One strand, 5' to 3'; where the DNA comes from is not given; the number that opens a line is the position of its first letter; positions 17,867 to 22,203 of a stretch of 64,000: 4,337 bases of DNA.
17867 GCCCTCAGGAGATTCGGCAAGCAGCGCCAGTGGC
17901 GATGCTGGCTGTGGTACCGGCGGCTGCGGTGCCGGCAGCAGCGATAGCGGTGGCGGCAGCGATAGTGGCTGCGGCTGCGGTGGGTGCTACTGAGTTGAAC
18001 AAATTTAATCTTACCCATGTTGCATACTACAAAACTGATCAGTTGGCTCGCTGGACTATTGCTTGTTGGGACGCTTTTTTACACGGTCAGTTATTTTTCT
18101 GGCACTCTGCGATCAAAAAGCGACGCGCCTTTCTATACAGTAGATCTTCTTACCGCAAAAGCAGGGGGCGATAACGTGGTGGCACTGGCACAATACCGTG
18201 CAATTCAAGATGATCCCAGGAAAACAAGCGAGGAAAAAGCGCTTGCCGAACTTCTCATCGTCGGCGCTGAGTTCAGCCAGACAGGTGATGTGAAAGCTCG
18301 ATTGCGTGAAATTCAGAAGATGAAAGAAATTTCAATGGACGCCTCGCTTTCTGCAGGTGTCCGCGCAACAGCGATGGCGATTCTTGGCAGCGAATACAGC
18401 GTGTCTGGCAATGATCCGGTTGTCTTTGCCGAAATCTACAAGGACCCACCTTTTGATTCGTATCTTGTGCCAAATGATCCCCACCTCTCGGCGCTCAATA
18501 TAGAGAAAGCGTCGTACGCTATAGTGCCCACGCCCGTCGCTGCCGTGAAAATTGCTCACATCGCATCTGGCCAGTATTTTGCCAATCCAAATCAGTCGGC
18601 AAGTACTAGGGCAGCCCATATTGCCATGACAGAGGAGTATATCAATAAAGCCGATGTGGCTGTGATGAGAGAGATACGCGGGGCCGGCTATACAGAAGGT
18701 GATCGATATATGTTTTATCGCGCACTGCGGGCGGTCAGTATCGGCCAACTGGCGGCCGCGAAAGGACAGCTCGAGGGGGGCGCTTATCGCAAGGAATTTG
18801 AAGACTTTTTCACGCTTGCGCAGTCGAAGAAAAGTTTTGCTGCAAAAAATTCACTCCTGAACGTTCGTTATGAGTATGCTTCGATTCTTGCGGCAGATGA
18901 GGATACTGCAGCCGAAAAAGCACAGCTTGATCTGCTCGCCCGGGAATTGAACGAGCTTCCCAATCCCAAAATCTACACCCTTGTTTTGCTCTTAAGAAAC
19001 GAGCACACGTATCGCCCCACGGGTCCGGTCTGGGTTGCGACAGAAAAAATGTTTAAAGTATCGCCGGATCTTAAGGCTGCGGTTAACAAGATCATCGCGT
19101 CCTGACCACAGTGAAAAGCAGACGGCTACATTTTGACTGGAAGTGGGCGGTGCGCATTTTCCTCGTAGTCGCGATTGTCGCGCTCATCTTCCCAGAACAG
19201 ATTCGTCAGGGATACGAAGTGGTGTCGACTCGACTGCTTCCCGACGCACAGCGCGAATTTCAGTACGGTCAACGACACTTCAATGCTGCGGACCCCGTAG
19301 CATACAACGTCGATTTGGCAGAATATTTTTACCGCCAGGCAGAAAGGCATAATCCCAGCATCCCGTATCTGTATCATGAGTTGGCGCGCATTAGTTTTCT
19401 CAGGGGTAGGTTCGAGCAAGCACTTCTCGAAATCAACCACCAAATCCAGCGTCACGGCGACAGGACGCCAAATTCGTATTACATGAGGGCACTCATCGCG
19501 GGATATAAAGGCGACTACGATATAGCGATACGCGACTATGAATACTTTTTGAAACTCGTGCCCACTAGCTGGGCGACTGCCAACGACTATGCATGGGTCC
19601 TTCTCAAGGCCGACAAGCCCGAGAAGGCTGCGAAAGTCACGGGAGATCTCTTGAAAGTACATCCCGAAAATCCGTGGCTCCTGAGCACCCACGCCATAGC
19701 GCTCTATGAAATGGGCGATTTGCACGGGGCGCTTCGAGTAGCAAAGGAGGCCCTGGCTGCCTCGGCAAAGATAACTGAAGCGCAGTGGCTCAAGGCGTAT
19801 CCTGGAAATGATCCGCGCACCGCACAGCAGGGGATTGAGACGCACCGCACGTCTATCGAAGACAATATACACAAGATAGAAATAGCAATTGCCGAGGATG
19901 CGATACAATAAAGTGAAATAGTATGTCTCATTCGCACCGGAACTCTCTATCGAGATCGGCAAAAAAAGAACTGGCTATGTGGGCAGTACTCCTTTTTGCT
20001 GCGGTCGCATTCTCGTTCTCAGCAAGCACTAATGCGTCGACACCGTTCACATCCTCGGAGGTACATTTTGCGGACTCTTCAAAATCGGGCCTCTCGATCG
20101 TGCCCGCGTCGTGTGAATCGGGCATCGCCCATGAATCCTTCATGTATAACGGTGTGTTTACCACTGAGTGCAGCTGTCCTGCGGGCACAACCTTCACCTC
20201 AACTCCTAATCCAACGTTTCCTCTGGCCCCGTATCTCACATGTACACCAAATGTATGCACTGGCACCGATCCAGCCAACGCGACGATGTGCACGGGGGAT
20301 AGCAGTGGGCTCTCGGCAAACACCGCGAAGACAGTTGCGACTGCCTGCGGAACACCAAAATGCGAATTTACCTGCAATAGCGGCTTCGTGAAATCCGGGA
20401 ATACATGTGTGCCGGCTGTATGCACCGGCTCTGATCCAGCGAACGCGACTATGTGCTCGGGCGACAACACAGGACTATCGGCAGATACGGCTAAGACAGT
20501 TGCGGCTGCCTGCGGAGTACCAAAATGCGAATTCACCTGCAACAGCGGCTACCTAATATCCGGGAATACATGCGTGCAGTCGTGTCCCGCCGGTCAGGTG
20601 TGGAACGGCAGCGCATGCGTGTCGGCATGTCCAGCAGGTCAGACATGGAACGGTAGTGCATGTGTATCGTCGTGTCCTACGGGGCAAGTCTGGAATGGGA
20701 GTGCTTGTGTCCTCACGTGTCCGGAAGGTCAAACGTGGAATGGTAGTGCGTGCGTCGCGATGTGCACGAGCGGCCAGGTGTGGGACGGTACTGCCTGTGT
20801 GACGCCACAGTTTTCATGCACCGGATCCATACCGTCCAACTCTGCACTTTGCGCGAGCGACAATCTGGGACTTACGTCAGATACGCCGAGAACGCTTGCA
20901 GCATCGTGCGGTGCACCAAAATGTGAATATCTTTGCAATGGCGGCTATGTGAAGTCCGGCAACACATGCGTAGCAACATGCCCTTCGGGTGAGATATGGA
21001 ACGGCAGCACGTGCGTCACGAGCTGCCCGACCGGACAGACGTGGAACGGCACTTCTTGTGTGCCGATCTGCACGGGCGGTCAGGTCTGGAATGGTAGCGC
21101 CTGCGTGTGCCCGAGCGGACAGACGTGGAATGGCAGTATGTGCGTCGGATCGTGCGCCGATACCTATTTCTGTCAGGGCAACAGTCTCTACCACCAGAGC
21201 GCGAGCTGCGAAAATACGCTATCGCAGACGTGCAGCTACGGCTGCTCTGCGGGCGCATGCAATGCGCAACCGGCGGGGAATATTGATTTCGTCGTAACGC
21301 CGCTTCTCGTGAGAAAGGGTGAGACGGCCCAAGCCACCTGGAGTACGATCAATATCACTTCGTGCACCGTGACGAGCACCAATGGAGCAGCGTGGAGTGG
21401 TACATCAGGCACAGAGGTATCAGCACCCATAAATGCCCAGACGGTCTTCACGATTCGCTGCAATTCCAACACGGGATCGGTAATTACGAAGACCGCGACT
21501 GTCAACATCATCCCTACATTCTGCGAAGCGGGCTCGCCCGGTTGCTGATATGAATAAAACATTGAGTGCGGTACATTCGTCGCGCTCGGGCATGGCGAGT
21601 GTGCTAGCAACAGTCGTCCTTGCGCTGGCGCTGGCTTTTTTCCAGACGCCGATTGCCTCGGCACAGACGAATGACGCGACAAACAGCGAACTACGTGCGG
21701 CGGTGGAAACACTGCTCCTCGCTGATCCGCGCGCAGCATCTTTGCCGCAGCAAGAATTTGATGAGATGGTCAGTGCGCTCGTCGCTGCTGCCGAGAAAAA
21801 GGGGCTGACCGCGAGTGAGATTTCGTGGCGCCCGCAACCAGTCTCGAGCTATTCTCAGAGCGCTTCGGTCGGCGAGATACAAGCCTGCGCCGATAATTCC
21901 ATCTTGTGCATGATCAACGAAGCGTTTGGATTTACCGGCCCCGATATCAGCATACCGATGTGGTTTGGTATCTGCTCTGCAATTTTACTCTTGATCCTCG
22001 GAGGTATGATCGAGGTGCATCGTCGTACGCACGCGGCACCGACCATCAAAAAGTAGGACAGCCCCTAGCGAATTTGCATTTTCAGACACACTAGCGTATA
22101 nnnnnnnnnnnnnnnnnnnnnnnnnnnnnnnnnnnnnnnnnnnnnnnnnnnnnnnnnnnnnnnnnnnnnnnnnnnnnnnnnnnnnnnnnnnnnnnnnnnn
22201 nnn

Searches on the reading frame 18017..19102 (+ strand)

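Call 7: search_protein_families(library=pfam, proteins=[window:18017-19102:+], max_evalue=0.1)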
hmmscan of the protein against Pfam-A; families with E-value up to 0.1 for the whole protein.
window:18017-19102:+ (362 aa): 1 family
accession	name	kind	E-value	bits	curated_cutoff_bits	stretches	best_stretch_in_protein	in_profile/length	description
PF21587.3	AP5B1_N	-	0.045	14.5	21.2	1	267-321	7-58/71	AP-5 complex subunit beta-1, N-terminal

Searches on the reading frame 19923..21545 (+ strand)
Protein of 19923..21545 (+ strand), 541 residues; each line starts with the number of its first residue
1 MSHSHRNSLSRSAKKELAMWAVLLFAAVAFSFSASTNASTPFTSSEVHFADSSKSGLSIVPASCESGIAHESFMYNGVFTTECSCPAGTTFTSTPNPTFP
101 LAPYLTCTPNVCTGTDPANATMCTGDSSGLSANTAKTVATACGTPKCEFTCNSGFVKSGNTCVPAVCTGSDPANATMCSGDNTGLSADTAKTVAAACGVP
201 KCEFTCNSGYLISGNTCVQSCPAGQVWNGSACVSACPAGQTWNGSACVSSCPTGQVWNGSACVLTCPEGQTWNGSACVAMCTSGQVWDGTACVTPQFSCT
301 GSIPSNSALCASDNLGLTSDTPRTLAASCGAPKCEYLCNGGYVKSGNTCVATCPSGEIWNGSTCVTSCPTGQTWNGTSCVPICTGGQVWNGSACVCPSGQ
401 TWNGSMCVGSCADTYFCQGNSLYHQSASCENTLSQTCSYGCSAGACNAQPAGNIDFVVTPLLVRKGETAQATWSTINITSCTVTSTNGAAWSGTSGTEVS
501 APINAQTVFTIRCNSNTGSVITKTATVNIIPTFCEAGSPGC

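Call 7: search_protein_families(library=pfam, proteins=[window:19923-21545:+], max_evalue=0.1)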
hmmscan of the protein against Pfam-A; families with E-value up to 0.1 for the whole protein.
window:19923-21545:+ (541 aa): 1 family
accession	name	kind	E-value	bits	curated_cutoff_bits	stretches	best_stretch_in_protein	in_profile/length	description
PF19202.5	DUF5874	-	1.9e-05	25.4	27.1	4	232-294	4-68/74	Family of unknown function (DUF5874)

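Call 35: search_solved_structures(query=window:19923-21545:+, max_evalue=1)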
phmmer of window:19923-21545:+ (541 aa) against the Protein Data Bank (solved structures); distinct sequences matched with E-value up to 1: 2.
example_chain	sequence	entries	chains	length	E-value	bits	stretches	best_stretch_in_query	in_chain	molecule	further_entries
8a8o_C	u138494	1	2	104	0.22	13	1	406-488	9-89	Beta-subunit of the PAPS reductase from Methanothermococcus thermolithotrophicus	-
1h8u_A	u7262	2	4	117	0.73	11.3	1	230-294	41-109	EOSINOPHIL GRANULE MAJOR BASIC PROTEIN 1 | EOSINOPHIL-GRANULE MAJOR BASIC PROTEIN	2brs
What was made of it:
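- Tried and rejected: PDB sequence search with B: only chance-level hits (call 35).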

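Call 42: search_protein_families(library=ncbifam, proteins=[window:19923-21545:+], max_evalue=0.01)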
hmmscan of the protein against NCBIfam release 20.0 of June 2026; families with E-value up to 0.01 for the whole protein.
window:19923-21545:+ (541 aa): 0 families

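Call 52: predict_structure(alignment_id=A4)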
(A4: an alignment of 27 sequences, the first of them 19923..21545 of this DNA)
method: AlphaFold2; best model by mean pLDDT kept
length: 541 residues; sequences in the alignment: 27
mean_pLDDT: 68.7   pTM: 0.34
mean pLDDT of the five models: 68.7, 68.5, 68.1, 66.7, 66.6
residues with pLDDT >= 90: 118; 70-90: 183; 50-70: 70; < 50: 170
segments of 3 or more residues with pLDDT < 50: 1-12, 33-54, 56-72, 74-80, 111-135, 137-146, 166-202, 296-334
pLDDT, mean of each block of 10 residues (from residue 1): 39 57 66 43 42 42 42 47 66 66 65 38 36 44 49 69 50 36 36 40 67 75 82 82 78 77 81 81 79 56 40 43 41 58 72 76 79 81 87 85 78 91 93 95 94 98 98 98 98 98 98 96 98 84 62
secondary structure, 60 per line:
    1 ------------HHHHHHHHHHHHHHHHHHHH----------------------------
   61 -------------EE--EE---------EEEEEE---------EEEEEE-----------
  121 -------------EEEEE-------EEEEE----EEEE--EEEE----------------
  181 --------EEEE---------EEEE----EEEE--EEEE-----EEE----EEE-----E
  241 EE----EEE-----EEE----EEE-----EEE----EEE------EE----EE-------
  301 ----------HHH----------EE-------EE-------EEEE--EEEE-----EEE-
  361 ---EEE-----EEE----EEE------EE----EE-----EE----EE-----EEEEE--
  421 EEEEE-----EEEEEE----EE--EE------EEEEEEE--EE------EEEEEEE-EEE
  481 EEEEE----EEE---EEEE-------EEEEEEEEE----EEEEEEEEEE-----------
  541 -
elements in order: H13-32 E89-94 E104-109 E134-138 E146-150 E155-158 E161-164 E189-192 E202-205 E210-213 E216-219 E225-227 E232-234 E240-242 E247-249 E255-257 E262-264 E270-272 E277-279 E342-345 E348-351 E357-359 E364-366 E372-374 E379-381 E414-418 E421-425 E431-436 E453-459 E470-476 E478-485 E490-492 E496-499 E507-515 E520-529
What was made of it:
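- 19923..21548 (+): Exoprotein B, 541 aa, 50 Cys. AF2 model (call 52).
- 20583..20807 (+): Five 15-aa C-x2-G-x7-C hairpin repeats (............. type). AF2 predicts beta-hairpins with pLDDT 75-82 (call 52).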

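Call 54: fold_search(model_id=the predicted structure, library=pdb)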
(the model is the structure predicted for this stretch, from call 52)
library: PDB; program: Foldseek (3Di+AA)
matches with E <= 10: 1337; with E <= 0.001: 2
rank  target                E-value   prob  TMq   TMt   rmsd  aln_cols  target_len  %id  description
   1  1l0q_A                2.8e-04  1.00  0.13  0.18  13.6       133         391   20  Tandem YVTN beta-propeller and PKD domains from an archaeal surface layer protein (released 2002-11-06)
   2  2p9r_A                6.9e-04  1.00  0.13  0.50   4.3       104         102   12  Human alpha2-macroglogulin is composed of multiple domains, as predicted by homology with complement component C3 (released 2007-08-21)
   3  2p9r_B                1.0e-03  1.00  0.12  0.49   4.3        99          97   11  Human alpha2-macroglogulin is composed of multiple domains, as predicted by homology with complement component C3 (released 2007-08-21)
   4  4bk4_A                1.7e-03  0.85  0.11  0.11  20.5       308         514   14  crystal structure of the human EphA4 ectodomain (released 2013-07-03)
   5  2oxh_Y                3.6e-03  1.00  0.12  0.49   7.3        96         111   11  The SOXYZ Complex of Paracoccus Pantotrophus (released 2007-05-22)
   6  4aqo                  3.8e-03  1.00  0.12  0.62   3.5        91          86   20  CRYSTAL STRUCTURE OF THE CALCIUM BOUND PKD-like DOMAIN OF COLLAGENASE G FROM CLOSTRIDIUM HISTOLYTICUM AT 0.99 ANGSTROM R (released 2013-06-05)
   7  4uwq_K                4.7e-03  1.00  0.13  0.46   5.5        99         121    9  Crystal structure of the disulfide-linked complex of the thiosulfodyrolase SoxB with the carrier-protein SoxYZ from Th (released 2015-12-09)
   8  5cl2_A                5.3e-03  1.00  0.11  0.22  11.1       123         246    8  Crystal structure of Spo0M, sporulation control protein, from Bacillus subtilis. (released 2015-12-16)
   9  4bkf_A                5.3e-03  0.47  0.08  0.09  21.1       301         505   12  crystal structure of the human EphA4 ectodomain in complex with human ephrinB3 (released 2013-07-03)
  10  2oxh_B                5.6e-03  1.00  0.13  0.50   5.4        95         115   13  The SOXYZ Complex of Paracoccus Pantotrophus (released 2007-05-22)
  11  1ug9                  5.9e-03  1.00  0.13  0.07   4.6        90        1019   20  Crystal Structure of Glucodextranase from Arthrobacter globiformis I42 (released 2003-12-09)
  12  2oxh_D                5.9e-03  1.00  0.12  0.48   7.4        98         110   12  The SOXYZ Complex of Paracoccus Pantotrophus (released 2007-05-22)
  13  2oxg_E                6.7e-03  1.00  0.12  0.52   4.2       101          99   15  The SoxYZ Complex of Paracoccus pantotrophus (released 2007-05-22)
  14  9gpg_A                6.7e-03  1.00  0.12  0.12   7.1       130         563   12  Complex of ManDH5 native enzyme with Mannobiose after co crystallization with Mannopentaose at 1.7 angstroms resolutio (released 2025-09-17)
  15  2l3b_MODEL_1_A        7.0e-03  1.00  0.12  0.41   6.8       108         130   12  Solution NMR structure of the BT_0084 lipoprotein from Bacteroides thetaiotaomicron, Northeast Structural Geno (released 2010-11-10)
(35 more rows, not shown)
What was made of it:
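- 21141..21548 (+): Conserved C-terminal head of B (knot, PKD-like Ig domain, tail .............). Foldseek matches PKD domains; ColG PKD TM 0.62-0.68 (call 54).
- Closest known: PKD / PKD-like Ig domains. Same: The fold of the C-terminal Ig domain matches: TM 0.62-0.68 normalised to the target, rmsd about 3 A, about 20% identity (call 54).
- Closest known: EB / DUF5874 / EGF-like cysteine hairpin repeats. Same: The Cys-rich EphA4 ectodomain is a weak fold hit (call 54).
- Head fold: PKD-like (call 54).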

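Call 61: list_cluster_members(proteins=[P0001, window:19923-21545:+, P0007, P0002])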
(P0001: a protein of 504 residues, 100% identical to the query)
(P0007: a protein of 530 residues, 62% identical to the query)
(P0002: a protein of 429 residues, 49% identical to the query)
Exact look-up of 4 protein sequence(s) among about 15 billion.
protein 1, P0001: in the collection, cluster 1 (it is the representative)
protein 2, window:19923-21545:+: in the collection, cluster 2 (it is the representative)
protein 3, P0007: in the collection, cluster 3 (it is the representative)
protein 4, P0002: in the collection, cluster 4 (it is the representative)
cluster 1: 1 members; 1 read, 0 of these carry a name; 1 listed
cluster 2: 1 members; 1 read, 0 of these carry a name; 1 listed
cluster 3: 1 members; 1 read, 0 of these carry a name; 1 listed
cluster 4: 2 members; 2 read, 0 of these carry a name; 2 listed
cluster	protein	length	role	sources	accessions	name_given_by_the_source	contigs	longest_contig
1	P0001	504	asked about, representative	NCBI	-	-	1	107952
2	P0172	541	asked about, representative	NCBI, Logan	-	-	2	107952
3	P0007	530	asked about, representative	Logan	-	-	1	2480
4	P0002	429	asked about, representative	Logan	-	-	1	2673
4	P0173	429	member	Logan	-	-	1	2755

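Call 62: find_encoding_contigs(protein=window:19923-21545:+, flank=10000, max_places=4)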
Protein window:19923-21545:+ (541 aa): 2 contigs read that carry it; 1 place shown.
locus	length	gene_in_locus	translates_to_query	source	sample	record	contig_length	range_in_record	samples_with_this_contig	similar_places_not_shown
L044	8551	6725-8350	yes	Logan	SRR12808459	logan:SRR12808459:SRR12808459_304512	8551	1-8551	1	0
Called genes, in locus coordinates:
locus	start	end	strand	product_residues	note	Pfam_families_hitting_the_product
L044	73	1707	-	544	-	PF25292:Beta-prop_CGLA (faint), PF25293:Beta-prop_EMC1_N (faint), PF13360:PQQ_2, PF13570:Beta-prop_ACSF4, PF01011:PQQ (weak), PF13360:PQQ_2, PF13570:Beta-prop_ACSF4, PF13360:PQQ_2, +2 more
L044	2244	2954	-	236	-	PF00881:Nitroreductase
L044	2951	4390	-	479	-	PF02624:YcaO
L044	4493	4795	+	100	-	-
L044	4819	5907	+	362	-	-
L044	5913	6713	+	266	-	PF13371:TPR_9 (faint), PF13432:TPR_16 (faint), PF13429:TPR_15 (weak), PF07719:TPR_2 (faint), PF13428:TPR_14 (faint), PF14559:TPR_19 (faint), PF13431:TPR_17 (faint)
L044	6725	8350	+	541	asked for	PF27023:6BHPP (faint), PF19202:DUF5874 (weak)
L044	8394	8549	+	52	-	?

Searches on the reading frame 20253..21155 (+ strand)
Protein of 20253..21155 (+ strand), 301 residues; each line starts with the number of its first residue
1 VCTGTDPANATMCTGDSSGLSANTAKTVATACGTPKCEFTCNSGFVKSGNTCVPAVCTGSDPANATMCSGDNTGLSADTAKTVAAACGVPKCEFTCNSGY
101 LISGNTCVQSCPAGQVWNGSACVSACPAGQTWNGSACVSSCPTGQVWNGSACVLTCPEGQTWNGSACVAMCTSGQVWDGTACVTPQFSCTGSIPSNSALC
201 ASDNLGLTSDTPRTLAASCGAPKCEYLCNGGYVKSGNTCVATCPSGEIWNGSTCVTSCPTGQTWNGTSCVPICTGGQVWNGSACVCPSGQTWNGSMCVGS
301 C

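Call 74: find_homologous_proteins(query=window:20253-21155:+, max_evalue=0.001)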
Query seq(301 aa) (301 aa): 150 proteins with E <= 0.001 among 1715 candidates; the best 120 are listed.
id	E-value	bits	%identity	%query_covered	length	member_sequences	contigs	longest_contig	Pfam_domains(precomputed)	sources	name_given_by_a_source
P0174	2.8e-52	196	41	78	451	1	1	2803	PF23106.2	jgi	jgi:hypothetical protein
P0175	9.3e-51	191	37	91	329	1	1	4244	PF00084.27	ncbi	-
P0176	6.5e-41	158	43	67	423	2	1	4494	PF19202.7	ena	-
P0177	1.5e-32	131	38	72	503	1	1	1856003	PF19202.7,PF27023.1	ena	-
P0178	1.7e-30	124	34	86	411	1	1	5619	PF19202.7,PF07963.18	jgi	jgi:prepilin-type N-terminal cleavage/methylation domain-containing protein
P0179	3.2e-29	120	41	62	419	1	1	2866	PF19202.7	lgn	-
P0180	1.4e-28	118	43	62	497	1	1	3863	PF19202.7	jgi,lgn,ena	-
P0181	2.6e-27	114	33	67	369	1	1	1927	PF19202.7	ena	-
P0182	3.4e-27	113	42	68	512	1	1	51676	-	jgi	-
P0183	7.4e-27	112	36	63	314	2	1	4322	PF19202.7,PF03128.20,PF09083.17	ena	-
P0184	1.5e-26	111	39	68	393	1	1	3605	PF19202.7,PF27023.1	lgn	-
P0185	2.2e-26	111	38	63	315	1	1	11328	PF25387.2,PF19202.7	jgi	jgi:hypothetical protein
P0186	2.8e-26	110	35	80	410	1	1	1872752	PF19202.7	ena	-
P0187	4.6e-26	110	31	86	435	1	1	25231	PF25387.2,PF19202.7,PF12662.14,PF25024.1,PF12947.14,PF23106.2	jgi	jgi:hypothetical protein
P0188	2.2e-22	98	38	60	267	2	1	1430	PF19202.7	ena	-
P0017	5.4e-20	90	60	26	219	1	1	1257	PF19202.7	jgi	jgi:hypothetical protein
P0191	3.5e-19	87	28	92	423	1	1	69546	PF19202.7,PF27023.1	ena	-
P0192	6.5e-19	86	31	68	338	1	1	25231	PF25387.2,PF19202.7,PF12662.14,PF18278.8,PF12947.14,PF23106.2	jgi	jgi:hypothetical protein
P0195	2.6e-18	84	36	69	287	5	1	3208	PF19202.7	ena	-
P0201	7.7e-17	79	38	61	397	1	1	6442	PF19202.7,PF07963.18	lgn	-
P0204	4.9e-16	77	42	37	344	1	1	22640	PF19202.7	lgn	-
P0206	6.6e-16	76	36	45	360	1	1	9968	PF19202.7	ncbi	-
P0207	1.3e-15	75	33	54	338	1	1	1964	PF19202.7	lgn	-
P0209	5.2e-15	73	36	63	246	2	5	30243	PF19202.7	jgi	jgi:hypothetical protein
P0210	6.1e-15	73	35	69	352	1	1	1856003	PF19202.7,PF27023.1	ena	-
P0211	9.4e-15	72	44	31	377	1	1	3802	PF19202.7,PF10463.16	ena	-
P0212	1.2e-14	72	35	53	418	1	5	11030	PF19202.7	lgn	-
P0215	7.4e-14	70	64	21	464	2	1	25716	PF19202.7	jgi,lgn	jgi:hypothetical protein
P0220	1.1e-12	66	35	52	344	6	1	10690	PF04942.20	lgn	-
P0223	2.0e-12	65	40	62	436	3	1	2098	PF19202.7,PF01826.24,PF04942.20,PF01683.24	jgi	-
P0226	9.5e-12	63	38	62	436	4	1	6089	PF19202.7,PF01826.24,PF01683.24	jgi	jgi:hypothetical protein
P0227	2.0e-11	62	36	59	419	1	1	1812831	PF19202.7,PF01826.24,PF04942.20,PF01683.24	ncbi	-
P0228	2.0e-11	62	51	27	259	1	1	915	PF19202.7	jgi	-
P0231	1.1e-10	59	38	59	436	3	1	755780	PF19202.7,PF01826.24,PF04942.20,PF01683.24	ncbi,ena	-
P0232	1.1e-10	59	56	21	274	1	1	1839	PF19202.7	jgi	-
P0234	1.8e-10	58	57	21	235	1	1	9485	PF19202.7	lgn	-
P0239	1.0e-9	56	53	25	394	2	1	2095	PF19202.7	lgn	-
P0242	1.4e-9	55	29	56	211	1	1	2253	PF19202.7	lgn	-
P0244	1.5e-9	55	35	62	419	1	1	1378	PF19202.7,PF01826.24,PF04942.20,PF01683.24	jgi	jgi:hypothetical protein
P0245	1.5e-9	55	37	63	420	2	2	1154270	PF19202.7,PF01826.24,PF15888.11,PF04942.20,PF01683.24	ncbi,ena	-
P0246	1.5e-9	55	36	62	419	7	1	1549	PF19202.7,PF01826.24,PF04942.20,PF01683.24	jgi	jgi:hypothetical protein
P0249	4.0e-9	54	35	52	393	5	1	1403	PF19202.7,PF01826.24,PF04942.20,PF01683.24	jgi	jgi:hypothetical protein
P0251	4.1e-9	54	39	52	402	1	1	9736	PF19202.7,PF01826.24,PF04942.20,PF01683.24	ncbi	-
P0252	4.8e-9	54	36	62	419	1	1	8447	PF19202.7,PF01826.24,PF04942.20,PF01683.24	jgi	jgi:hypothetical protein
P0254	7.9e-9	53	36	56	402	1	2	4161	PF19202.7,PF01826.24,PF04942.20,PF01683.24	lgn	-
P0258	2.0e-8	52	36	62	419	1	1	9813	PF19202.7,PF01826.24,PF04942.20,PF01683.24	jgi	jgi:hypothetical protein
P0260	2.4e-8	51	38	53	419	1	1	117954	PF19202.7,PF01826.24,PF04942.20,PF01683.24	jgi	jgi:hypothetical protein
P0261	5.6e-8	50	35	62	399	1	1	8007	PF19202.7,PF01826.24,PF01683.24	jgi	jgi:hypothetical protein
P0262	6.3e-8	50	45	30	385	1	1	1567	PF19202.7,PF01826.24,PF01683.24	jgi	-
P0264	1.1e-7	49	58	19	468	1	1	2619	PF19202.7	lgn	-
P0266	1.6e-7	49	32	62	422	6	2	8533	PF19202.7,PF01826.24,PF04942.20,PF01683.24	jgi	jgi:hypothetical protein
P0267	2.3e-7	48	36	62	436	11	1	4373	PF19202.7,PF01826.24,PF15888.11,PF08140.17,PF04942.20,PF01683.24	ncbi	-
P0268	2.7e-7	48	38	53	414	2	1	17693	PF19202.7,PF01826.24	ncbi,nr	ncbi:MAG TPA: EB domain-containing protein [Solirubrobacteraceae bacterium]|nr:EB domain-containing 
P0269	4.2e-7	47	38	54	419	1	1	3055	PF19202.7,PF01826.24,PF04942.20,PF01683.24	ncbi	-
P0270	6.1e-7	47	32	56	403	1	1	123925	PF19202.7,PF01826.24,PF01683.24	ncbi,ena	-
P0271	6.2e-7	47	55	22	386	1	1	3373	PF19202.7,PF07705.18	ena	-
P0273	7.0e-7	47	33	57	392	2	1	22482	PF19202.7,PF01826.24,PF01683.24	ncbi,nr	ncbi:MAG: hypothetical protein JO027_10845 [Solirubrobacterales bacterium]|nr:hypothetical protein [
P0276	1.7e-6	45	34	54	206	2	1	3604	PF19202.7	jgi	jgi:hypothetical protein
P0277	1.7e-6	45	33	56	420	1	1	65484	PF19202.7,PF01826.24,PF01683.24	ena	-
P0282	3.0e-6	45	33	52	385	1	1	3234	PF19202.7,PF01826.24,PF04942.20,PF01683.24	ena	-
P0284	4.2e-6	44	35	52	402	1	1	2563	PF19202.7,PF01826.24,PF01683.24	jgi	jgi:hypothetical protein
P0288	6.7e-6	43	43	25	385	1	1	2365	PF19202.7,PF01826.24,PF04942.20,PF01683.24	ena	-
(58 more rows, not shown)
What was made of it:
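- On DUF5874 (PF19202) / EB-like Cys repeats: Many homologs of the repeat region are pre-annotated with PF19202 (call 74).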

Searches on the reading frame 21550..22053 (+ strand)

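Call 7: search_protein_families(library=pfam, proteins=[window:21550-22053:+], max_evalue=0.1)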
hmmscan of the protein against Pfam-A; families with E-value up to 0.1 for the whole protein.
window:21550-22053:+ (168 aa): 2 families
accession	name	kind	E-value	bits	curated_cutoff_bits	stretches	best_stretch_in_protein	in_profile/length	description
PF09842.14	DUF2069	-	0.002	18.6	23.3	1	118-162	11-55/104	Predicted membrane protein (DUF2069)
PF19965.4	VMAP-M2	-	0.034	14.3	27.7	1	6-86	115-193/214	vWA-MoxR associated protein middle region (VMAP-M) 2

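Call 42: search_protein_families(library=ncbifam, proteins=[window:21550-22053:+], max_evalue=0.01)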
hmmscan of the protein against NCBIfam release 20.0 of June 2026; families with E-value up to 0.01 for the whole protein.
window:21550-22053:+ (168 aa): 0 families
